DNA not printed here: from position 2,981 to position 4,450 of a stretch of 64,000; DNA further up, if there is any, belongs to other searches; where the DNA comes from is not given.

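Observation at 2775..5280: Self-contained three-gene cassette: coiled-coil 4-TM protein + OLD/AbiEii-type AAA_21 ATPase + XRE HTH, possible undescribed defence/abortive-infection module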

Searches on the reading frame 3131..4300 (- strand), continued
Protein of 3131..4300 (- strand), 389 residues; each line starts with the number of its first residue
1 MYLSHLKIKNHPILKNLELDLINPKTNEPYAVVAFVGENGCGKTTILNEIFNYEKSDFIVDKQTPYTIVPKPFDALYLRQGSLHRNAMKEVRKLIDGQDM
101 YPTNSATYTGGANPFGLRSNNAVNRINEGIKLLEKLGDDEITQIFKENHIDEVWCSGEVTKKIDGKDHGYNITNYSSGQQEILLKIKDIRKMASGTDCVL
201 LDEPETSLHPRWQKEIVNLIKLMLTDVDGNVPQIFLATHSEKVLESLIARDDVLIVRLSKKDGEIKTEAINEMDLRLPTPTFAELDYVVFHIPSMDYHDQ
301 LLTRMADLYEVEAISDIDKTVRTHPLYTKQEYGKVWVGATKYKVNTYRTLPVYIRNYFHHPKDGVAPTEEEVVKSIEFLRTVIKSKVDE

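Call 73: find_related_loci(query=A1, collection=metagenome_contigs, flank=6000)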
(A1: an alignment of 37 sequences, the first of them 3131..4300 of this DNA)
Query A1 (389 aa) in metagenome_contigs; peptide patterns used: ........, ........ (x = any residue, [..] = any of these).
600 stretches matched a pattern (row limit reached: there are more); 127 encode a relative of the query (tblastn E <= 1e-3); the best 80 are kept; 80 distinct loci.
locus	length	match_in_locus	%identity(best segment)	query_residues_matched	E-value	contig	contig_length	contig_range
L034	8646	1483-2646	76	1-384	0e+0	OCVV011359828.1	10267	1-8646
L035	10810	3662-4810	72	1-384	0e+0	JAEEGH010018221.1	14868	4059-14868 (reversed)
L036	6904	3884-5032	51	1-385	1e-133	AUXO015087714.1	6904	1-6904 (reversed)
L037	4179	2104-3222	50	1-383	7e-123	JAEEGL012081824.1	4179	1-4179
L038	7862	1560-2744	47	1-384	1e-115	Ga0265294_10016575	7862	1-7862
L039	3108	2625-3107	73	1-161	2e-79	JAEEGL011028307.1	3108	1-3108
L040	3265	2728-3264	58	1-183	7e-69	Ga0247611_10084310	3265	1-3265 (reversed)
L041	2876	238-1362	34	3-384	4e-64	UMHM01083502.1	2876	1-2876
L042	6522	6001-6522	42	2-190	5e-37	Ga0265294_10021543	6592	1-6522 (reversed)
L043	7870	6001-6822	27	3-247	2e-21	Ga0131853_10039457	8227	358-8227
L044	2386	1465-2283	29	1-246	6e-20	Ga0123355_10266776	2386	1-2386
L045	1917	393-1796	24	1-386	1e-17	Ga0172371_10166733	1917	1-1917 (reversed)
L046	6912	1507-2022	28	198-385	7e-17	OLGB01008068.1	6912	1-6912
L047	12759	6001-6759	26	73-363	2e-16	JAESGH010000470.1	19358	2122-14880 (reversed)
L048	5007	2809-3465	24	171-383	2e-16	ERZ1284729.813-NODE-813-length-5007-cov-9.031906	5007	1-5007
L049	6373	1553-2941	30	1-383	2e-15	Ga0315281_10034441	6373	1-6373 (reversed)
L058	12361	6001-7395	28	1-380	8e-12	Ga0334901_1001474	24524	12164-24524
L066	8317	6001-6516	26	199-383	1e-10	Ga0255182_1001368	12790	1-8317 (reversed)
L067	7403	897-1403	27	199-380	2e-10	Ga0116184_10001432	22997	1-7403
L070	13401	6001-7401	25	1-384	3e-10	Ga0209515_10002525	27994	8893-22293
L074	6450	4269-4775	25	199-380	1e-9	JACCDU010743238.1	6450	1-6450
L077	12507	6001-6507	26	199-380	3e-9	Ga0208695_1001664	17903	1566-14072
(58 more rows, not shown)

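Call 76: search_protein_families(library=pfam, proteins=[L058:2918-4822:+, L058:4806-5996:+, L058:6001-7428:+, L058:7429-10641:+, L070:2801-5992:+, L049:2963-6154:+, L036:334-3819:+, L037:510-2090:+, L010:7496-8464:+, L049:714-1535:+], max_evalue=0.001)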
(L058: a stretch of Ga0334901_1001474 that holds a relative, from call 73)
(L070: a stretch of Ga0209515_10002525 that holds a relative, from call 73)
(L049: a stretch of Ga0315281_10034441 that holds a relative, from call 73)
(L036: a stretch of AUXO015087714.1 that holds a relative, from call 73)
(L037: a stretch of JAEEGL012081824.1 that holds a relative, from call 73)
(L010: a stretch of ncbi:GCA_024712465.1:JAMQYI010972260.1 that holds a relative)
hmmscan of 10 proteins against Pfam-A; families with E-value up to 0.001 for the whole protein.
L058:2918-4822:+ (634 aa): 2 families
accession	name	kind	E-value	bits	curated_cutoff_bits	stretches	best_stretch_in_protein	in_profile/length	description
PF04326.19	SLFN_AlbA_2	-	1.1e-13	52.1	25.3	1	32-155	4-117/118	Schlafen, AlbA_2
PF13749.12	HATPase_c_4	-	4.2e-09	36.7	26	1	340-423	3-87/89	Putative ATP-dependent DNA helicase recG C-terminal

L058:4806-5996:+ (396 aa): 1 family
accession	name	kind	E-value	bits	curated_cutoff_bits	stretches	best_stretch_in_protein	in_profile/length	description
PF01420.25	Methylase_S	-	5.3e-18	66.2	22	1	215-385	1-167/168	Type I restriction modification DNA specificity domain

L058:6001-7428:+ (475 aa): 7 families
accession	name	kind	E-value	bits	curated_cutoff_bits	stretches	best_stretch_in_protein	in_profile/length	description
PF13175.12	AAA_15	-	1.1e-30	108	32.1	2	164-337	201-374/374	AAA ATPase domain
PF13304.12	AAA_21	-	9.1e-26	92.1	27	1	164-337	177-303/304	AAA domain, putative AbiEii toxin, Type IV TA system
PF02463.25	SMC_N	-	1.2e-07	31.9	40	0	35-55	24-44/220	RecF/RecN/SMC N terminal domain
PF13476.12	AAA_23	-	9.8e-07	30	27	1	5-156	1-87/201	AAA domain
PF13555.12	AAA_29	-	2.6e-05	24.3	27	1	35-56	22-43/61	P-loop containing region of AAA domain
PF11398.14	DUF2813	-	0.00014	21.9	21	0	37-75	24-63/372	Protein of unknown function (DUF2813)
PF00005.33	ABC_tran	-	0.00015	22.8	25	0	37-59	13-35/137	ABC transporter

L058:7429-10641:+ (1070 aa): 6 families
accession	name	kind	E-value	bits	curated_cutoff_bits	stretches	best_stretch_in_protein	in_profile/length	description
PF11867.13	T1RH-like_C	-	2.2e-89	300.5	26.8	1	730-1065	2-328/329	Type I restriction enzyme HindI endonuclease subunit-like, C-terminal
PF18766.7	SWI2_SNF2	-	8.6e-55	186.2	26.7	1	284-516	2-210/221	SWI2/SNF2 ATPase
PF04313.20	HSDR_N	-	5.1e-32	111.8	25.1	1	3-222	2-195/198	Type I restriction enzyme R protein N terminus (HSDR_N)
PF22679.2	T1R_D3-like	-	7.1e-25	88.7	27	1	570-714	3-156/158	Type I restriction enzyme subunit R domain 3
PF04851.21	ResIII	-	8e-19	68.6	22.5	1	278-463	2-163/164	Type III restriction enzyme, res subunit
PF00270.35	DEAD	-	3.3e-05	24.1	26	0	312-433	21-140/167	DEAD/DEAH box helicase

L070:2801-5992:+ (1063 aa): 3 families
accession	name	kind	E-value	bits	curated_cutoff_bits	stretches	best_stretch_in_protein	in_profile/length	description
PF18135.7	Type_ISP_C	-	6.4e-76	256.1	25.9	1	701-1052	2-341/342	Type ISP C-terminal specificity domain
PF02384.22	N6_Mtase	-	1.6e-10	41.3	20.4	1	302-516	3-144/311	N-6 DNA Methylase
PF07669.17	Eco57I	-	2.4e-06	28.2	25.3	1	422-595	3-162/171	Eco57I restriction-modification methylase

L049:2963-6154:+ (1063 aa): 5 families
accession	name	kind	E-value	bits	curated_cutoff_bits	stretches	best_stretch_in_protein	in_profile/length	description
PF11867.13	T1RH-like_C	-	1.7e-131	439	26.8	1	732-1059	1-328/329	Type I restriction enzyme HindI endonuclease subunit-like, C-terminal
PF18766.7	SWI2_SNF2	-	6.9e-80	268.3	26.7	1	274-546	1-219/221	SWI2/SNF2 ATPase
PF04313.20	HSDR_N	-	4.1e-49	167.6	25.1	1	6-202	4-194/198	Type I restriction enzyme R protein N terminus (HSDR_N)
PF22679.2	T1R_D3-like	-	6.7e-23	82.3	27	1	636-715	76-156/158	Type I restriction enzyme subunit R domain 3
PF04851.21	ResIII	-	1.2e-17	64.8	22.5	1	317-480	21-163/164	Type III restriction enzyme, res subunit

L036:334-3819:+ (1161 aa): 1 family
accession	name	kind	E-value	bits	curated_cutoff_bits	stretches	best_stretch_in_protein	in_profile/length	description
PF13289.12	SIR2_2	-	5e-13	49.8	24.5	1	144-246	2-102/141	SIR2-like domain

L037:510-2090:+ (526 aa): 0 families

L010:7496-8464:+ (322 aa): 0 families

L049:714-1535:+ (273 aa): 1 family
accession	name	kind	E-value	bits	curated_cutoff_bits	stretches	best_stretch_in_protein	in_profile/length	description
PF13365.12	Trypsin_2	-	1.7e-06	29.2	27.6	1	26-191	1-135/144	Trypsin-like peptidase domain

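Call 78: search_protein_families(library=padloc, proteins=[L036:334-3819:+, L037:510-2090:+, L010:7496-8464:+, L006:8275-8991:+, L058:6001-7428:+], max_evalue=0.01)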
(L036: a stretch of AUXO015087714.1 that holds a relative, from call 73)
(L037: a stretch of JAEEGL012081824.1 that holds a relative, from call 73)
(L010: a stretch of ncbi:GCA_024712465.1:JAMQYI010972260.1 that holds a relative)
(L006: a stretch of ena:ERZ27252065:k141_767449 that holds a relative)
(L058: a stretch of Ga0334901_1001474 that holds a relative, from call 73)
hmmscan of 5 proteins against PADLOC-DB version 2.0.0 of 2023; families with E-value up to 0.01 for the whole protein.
L036:334-3819:+ (1161 aa): 2 families
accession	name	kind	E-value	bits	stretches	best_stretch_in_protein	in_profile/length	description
PDLC04166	Dsr1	-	2.3e-44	149.5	1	25-814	11-832/1227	-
PDLC04087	SIR2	-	0.00079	16.4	1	90-180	84-169/343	-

L037:510-2090:+ (526 aa): 0 families

L010:7496-8464:+ (322 aa): 0 families

L006:8275-8991:+ (238 aa): 1 family
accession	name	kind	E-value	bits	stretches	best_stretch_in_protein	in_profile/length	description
PDLC01177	CorA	-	0.0076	14.4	0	111-185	37-107/117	CorA-like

L058:6001-7428:+ (475 aa): 148 families (the best 25 are shown)
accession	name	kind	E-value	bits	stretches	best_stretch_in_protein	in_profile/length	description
PDLC02979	AriA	-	3.4e-33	114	2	170-337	205-373/373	-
PDLC03878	NsnB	-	3.3e-27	94.2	1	3-358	2-300/345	-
PDLC00304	PtuA1|PtuA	-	8.1e-26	89.1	1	1-364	10-356/444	AAA ATPase domain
PDLC02980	AriA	-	1.2e-25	89.1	1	37-337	1-303/304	-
PDLC00271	PtuA1|PtuA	-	6.5e-24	83.2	1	1-358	1-337/421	AAA ATPase domain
PDLC00278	PtuA1|PtuA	-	1.6e-23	81.7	2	181-398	180-391/436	AAA ATPase domain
PDLC02981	AriAB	-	3e-20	70.5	2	264-357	303-397/694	-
PDLC00289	PtuA1|PtuA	-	4.8e-20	70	1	1-363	1-315/404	AAA ATPase domain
PDLC02915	ATPase-Toprim_I-B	-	1.1e-19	68.8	2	279-356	243-317/623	-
PDLC00298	PtuA1|PtuA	-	1.6e-19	68.3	1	1-356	1-341/423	AAA ATPase domain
PDLC00295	PtuA1|PtuA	-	5.3e-19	66.6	2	266-362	254-360/451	AAA ATPase domain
PDLC00290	PtuA1|PtuA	-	6.4e-19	66.6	1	272-363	248-335/414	AAA ATPase domain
PDLC00273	PtuA1|PtuA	-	1e-18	65.6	2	192-358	119-288/375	AAA ATPase domain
PDLC04164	AriA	-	1.4e-18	65.4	1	187-337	92-236/253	-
PDLC02358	Old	-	2e-18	64.5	2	290-355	281-347/578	Old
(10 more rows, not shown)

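Call 80: search_protein_families(library=ncbifam, proteins=[L058:6001-7428:+, L031:3233-4708:+, L033:3086-4549:+, L049:1553-2959:+, L058:7069-7428:+], max_evalue=1)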
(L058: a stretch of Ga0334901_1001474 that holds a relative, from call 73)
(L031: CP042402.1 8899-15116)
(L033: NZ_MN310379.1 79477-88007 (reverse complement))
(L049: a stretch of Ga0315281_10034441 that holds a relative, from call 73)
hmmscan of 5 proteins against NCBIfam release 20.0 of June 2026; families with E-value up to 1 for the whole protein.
L058:6001-7428:+ (475 aa): 42 families (the best 25 are shown)
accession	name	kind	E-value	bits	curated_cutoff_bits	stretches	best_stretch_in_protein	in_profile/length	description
NF041760.1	PtuA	equivalog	5.9e-16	58.4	500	2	296-362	379-443/524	retron Ec78 anti-phage system effector ATPase PtuA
NF038234.1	retron_eff_Eco8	equivalog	5.5e-13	48.4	250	2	286-354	265-342/679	retron Eco8 family effector endonuclease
NF047739.1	antiphage_MADS3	equivalog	5.1e-11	42.4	420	2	261-348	307-390/427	methylation-associated defense system AAA family ATPase MAD3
TIGR04435.1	restrict_AAA_1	hypoth_equivalog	8.9e-10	37.9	300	2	266-382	393-513/568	restriction system-associated AAA family ATPase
NF010860.0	PRK14267.1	equivalog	4.6e-07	29.8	412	1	293-335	167-209/253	phosphate ABC transporter ATP-binding protein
NF000355.4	ribo_prot_ABC_F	equivalog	5.8e-06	25.4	380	2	40-55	33-48/499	ribosomal protection-like ABC-F family protein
TIGR03608.1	L_ocin_972_ABC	subfamily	1.1e-05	25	254.85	2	37-72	26-60/206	putative bacteriocin export ABC transporter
TIGR00611.2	recf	equivalog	2.7e-05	23.5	172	1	34-57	20-43/339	DNA replication/repair protein RecF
NF008409.0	PRK11231.1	equivalog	0.00013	21.4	375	1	37-57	30-50/255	Fe(3+) dicitrate ABC transporter ATP-binding protein FecE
TIGR02868.1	CydC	equivalog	0.00016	20.5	329.05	1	296-334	492-530/530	thiol reductant ABC exporter subunit CydC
TIGR00972.1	3a0107s01c2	equivalog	0.00019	20.9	343.2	2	36-55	28-47/248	phosphate ABC transporter ATP-binding protein PstB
TIGR02857.1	CydD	equivalog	0.00047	19.2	435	1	294-337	477-520/529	thiol reductant ABC exporter subunit CydD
NF010068.0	PRK13548.1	equivalog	0.00048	19.3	261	1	36-68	32-63/261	heme ABC transporter ATP-binding protein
NF040873.1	AztA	equivalog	0.0021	17.7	220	1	35-56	18-39/191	zinc ABC transporter ATP-binding protein AztA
TIGR03185.1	DNA_S_dndD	equivalog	0.0024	16.4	245.85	1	1-56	1-49/650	DNA sulfur modification protein DndD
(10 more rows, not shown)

L031:3233-4708:+ (491 aa): 36 families (the best 25 are shown)
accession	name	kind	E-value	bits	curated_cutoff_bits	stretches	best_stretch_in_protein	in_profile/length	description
NF041760.1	PtuA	equivalog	1.4e-09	37.4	500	2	143-365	215-441/524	retron Ec78 anti-phage system effector ATPase PtuA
TIGR02169.1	SMC_prok_A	equivalog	5.3e-09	34.3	729.4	1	4-112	1-112/1165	chromosome segregation protein SMC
NF038234.1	retron_eff_Eco8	equivalog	7.8e-09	34.7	250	2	197-372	174-357/679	retron Eco8 family effector endonuclease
NF003034.1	PRK03918.1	equivalog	4.6e-08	31.5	700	1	3-82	1-82/878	DNA double-strand break repair ATPase Rad50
NF053563.1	Rkd4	equivalog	7e-08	31.1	860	1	4-52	2-50/747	arcadin-4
NF045487.1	ASRP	equivalog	1.1e-07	30.9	300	1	18-60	6-48/593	archaea-specific SMC-related protein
TIGR00611.2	recf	equivalog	8e-07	28.5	172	1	5-51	1-46/339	DNA replication/repair protein RecF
NF047739.1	antiphage_MADS3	equivalog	1.2e-06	28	420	1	292-343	333-383/427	methylation-associated defense system AAA family ATPase MAD3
TIGR00634.1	recN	equivalog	1.2e-06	27.8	407.85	2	5-56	2-52/563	DNA repair protein RecN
NF010860.0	PRK14267.1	equivalog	7.6e-06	25.8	412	1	288-337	160-209/253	phosphate ABC transporter ATP-binding protein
TIGR04521.1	ECF_ATPase_2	equivalog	7.7e-06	25.2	330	1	259-356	134-225/279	energy-coupling factor transporter ATPase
NF002572.0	PRK02224.1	equivalog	2.2e-05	23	1087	1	3-51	1-49/888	DNA double-strand break repair ATPase Rad50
NF010157.0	PRK13636.1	equivalog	4.3e-05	22.8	463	1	283-354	147-220/285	cobalt transporter ATP-binding subunit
NF010155.0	PRK13634.1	equivalog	4.4e-05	22.9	413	1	289-373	157-241/290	energy-coupling factor ABC transporter ATP-binding protein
TIGR01166.1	cbiO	subfamily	7.9e-05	22.2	211.8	1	285-334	135-185/190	cobalt ABC transporter, ATP-binding protein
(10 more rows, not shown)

L033:3086-4549:+ (487 aa): 36 families (the best 25 are shown)
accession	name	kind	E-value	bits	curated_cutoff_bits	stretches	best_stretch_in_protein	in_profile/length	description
NF041760.1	PtuA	equivalog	9.3e-13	47.9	500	2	307-366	381-439/524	retron Ec78 anti-phage system effector ATPase PtuA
NF047739.1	antiphage_MADS3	equivalog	4.1e-12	46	420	2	263-376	308-407/427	methylation-associated defense system AAA family ATPase MAD3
NF038234.1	retron_eff_Eco8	equivalog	5.7e-10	38.4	250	2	285-348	256-327/679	retron Eco8 family effector endonuclease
TIGR04435.1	restrict_AAA_1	hypoth_equivalog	1.7e-07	30.3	300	1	306-373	422-495/568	restriction system-associated AAA family ATPase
TIGR02169.1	SMC_prok_A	equivalog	0.00018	19.3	729.4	1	2-55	1-46/1165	chromosome segregation protein SMC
TIGR01166.1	cbiO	subfamily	0.00021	20.8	211.8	1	296-341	139-185/190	cobalt ABC transporter, ATP-binding protein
TIGR00611.2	recf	equivalog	0.00035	19.9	172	1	31-54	20-43/339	DNA replication/repair protein RecF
TIGR04521.1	ECF_ATPase_2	equivalog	0.00059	19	330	1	301-342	161-204/279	energy-coupling factor transporter ATPase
NF003034.1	PRK03918.1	equivalog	0.0012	16.9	700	1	1-52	1-43/878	DNA double-strand break repair ATPase Rad50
TIGR00618.1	sbcc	subfamily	0.0014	16.6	478.5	1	1-52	1-47/1043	exonuclease subunit SbcC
NF053563.1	Rkd4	equivalog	0.0029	15.8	860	1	3-54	3-45/747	arcadin-4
TIGR01188.1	drrA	subfamily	0.0051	16.1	312.45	1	296-341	136-182/302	daunorubicin resistance ABC transporter, ATP-binding protein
TIGR03185.1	DNA_S_dndD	equivalog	0.0062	15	245.85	1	1-52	1-48/650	DNA sulfur modification protein DndD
NF041774.1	tung_ATPbind_TupC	equivalog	0.0064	15.5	400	1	6-79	1-73/319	tungstate ABC transporter ATP-binding protein TupC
NF010170.0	PRK13651.1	equivalog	0.011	14.7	432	1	302-342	183-224/308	cobalt transporter ATP-binding subunit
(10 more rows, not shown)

L049:1553-2959:+ (468 aa): 56 families (the best 25 are shown)
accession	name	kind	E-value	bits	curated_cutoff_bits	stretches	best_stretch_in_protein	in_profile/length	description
NF041760.1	PtuA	equivalog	1.4e-19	70.4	500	2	291-350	379-437/524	retron Ec78 anti-phage system effector ATPase PtuA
NF047739.1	antiphage_MADS3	equivalog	1.7e-12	47.3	420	2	257-348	308-395/427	methylation-associated defense system AAA family ATPase MAD3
NF038234.1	retron_eff_Eco8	equivalog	1.2e-11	44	250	1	283-340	267-333/679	retron Eco8 family effector endonuclease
TIGR04435.1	restrict_AAA_1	hypoth_equivalog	1.2e-09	37.5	300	2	287-377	417-513/568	restriction system-associated AAA family ATPase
TIGR00611.2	recf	equivalog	5e-07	29.2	172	1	31-56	17-43/339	DNA replication/repair protein RecF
NF000355.4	ribo_prot_ABC_F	equivalog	1.9e-06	27.1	380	2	39-55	33-49/499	ribosomal protection-like ABC-F family protein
TIGR03608.1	L_ocin_972_ABC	subfamily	5.4e-06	26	254.85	2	36-56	26-46/206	putative bacteriocin export ABC transporter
TIGR03185.1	DNA_S_dndD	equivalog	2.2e-05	23.1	245.85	1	1-63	1-57/650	DNA sulfur modification protein DndD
TIGR02168.1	SMC_prok_B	equivalog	9.4e-05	20.3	567.35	2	292-328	1117-1153/1181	chromosome segregation protein SMC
TIGR02868.1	CydC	equivalog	0.00014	20.6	329.05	2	291-329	492-530/530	thiol reductant ABC exporter subunit CydC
TIGR02857.1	CydD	equivalog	0.00017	20.7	435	1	290-334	478-522/529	thiol reductant ABC exporter subunit CydD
NF010860.0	PRK14267.1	equivalog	0.00018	21.3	412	1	289-330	168-209/253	phosphate ABC transporter ATP-binding protein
NF003034.1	PRK03918.1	equivalog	0.00027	19.1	700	1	1-82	1-75/878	DNA double-strand break repair ATPase Rad50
NF045780.1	TrlF_fam_ATP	equivalog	0.00032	19.5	350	1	34-87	309-369/944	TrlF family AAA-like ATPase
TIGR00618.1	sbcc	subfamily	0.00034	18.7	478.5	1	24-58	17-51/1043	exonuclease subunit SbcC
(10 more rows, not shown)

L058:7069-7428:+ (119 aa): 1 family
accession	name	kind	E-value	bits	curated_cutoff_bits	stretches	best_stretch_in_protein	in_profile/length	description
NF006178.0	PRK08311.2-6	equivalog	0.007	15.9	306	1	19-69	111-162/236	RNA polymerase sigma factor SigI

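Call 83: fold_search(model_id=the predicted structure, library=pdb)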
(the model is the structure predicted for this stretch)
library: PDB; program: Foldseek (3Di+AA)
matches with E <= 10: 1086; with E <= 0.001: 551
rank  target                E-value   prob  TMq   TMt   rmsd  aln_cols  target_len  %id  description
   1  9n6b_B                3.8e-09  1.00  0.36  0.28  17.2       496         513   15  Structure of the retron IA complex with HNH nuclease in the "up" orientation (released 2025-04-23)
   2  9n69_B                3.8e-08  1.00  0.38  0.30  19.0       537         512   13  Structure of the retron IA complex with HNH nuclease in the "down" orientation (released 2025-04-23)
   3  9n69_A                4.8e-08  1.00  0.38  0.29  17.5       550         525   14  Structure of the retron IA complex with HNH nuclease in the "down" orientation (released 2025-04-23)
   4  9n6c_D                5.7e-08  1.00  0.30  0.28  18.7       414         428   15  Structure of the Retron IA Complex without the HNH Nuclease (released 2025-04-23)
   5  9n69_D                6.4e-08  1.00  0.33  0.31  17.5       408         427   14  Structure of the retron IA complex with HNH nuclease in the "down" orientation (released 2025-04-23)
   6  9n69_C                6.8e-08  1.00  0.31  0.27  17.9       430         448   15  Structure of the retron IA complex with HNH nuclease in the "down" orientation (released 2025-04-23)
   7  9lpa_B                7.3e-08  1.00  0.35  0.20  20.9       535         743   14  The cryo-EM structure of retron Eco8 in an active state (released 2025-11-19)
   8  9lp9_B                7.3e-08  1.00  0.33  0.19  21.0       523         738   15  The cryo-EM structure of retron Eco8 in a standby state (released 2025-11-19)
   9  4ncj_C                9.7e-08  1.00  0.35  0.41  11.3       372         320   14  Crystal Structure of Pyrococcus furiosis Rad50 R805E mutation with ADP Beryllium Flouride (released 2014-03-05)
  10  9n6c_B                1.7e-07  1.00  0.32  0.30  18.3       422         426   15  Structure of the Retron IA Complex without the HNH Nuclease (released 2025-04-23)
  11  7mu0_A                1.7e-07  1.00  0.30  0.22  21.9       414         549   13  MtbEttA in the ADP bound state (released 2022-02-02)
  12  8eea_D                1.7e-07  1.00  0.40  0.35  13.8       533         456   14  Structure of E.coli Septu (PtuAB) complex (released 2023-12-27)
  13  4fin_B                1.9e-07  1.00  0.29  0.23  21.8       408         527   15  Crystal Structure of EttA (formerly YjjK) - an E. coli ABC-type ATPase (released 2013-07-03)
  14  8ee4_D                2.1e-07  1.00  0.37  0.36  13.8       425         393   13  Structure of PtuA (released 2024-01-03)
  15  9n6b_A                2.2e-07  1.00  0.35  0.27  17.5       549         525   14  Structure of the retron IA complex with HNH nuclease in the "up" orientation (released 2025-04-23)
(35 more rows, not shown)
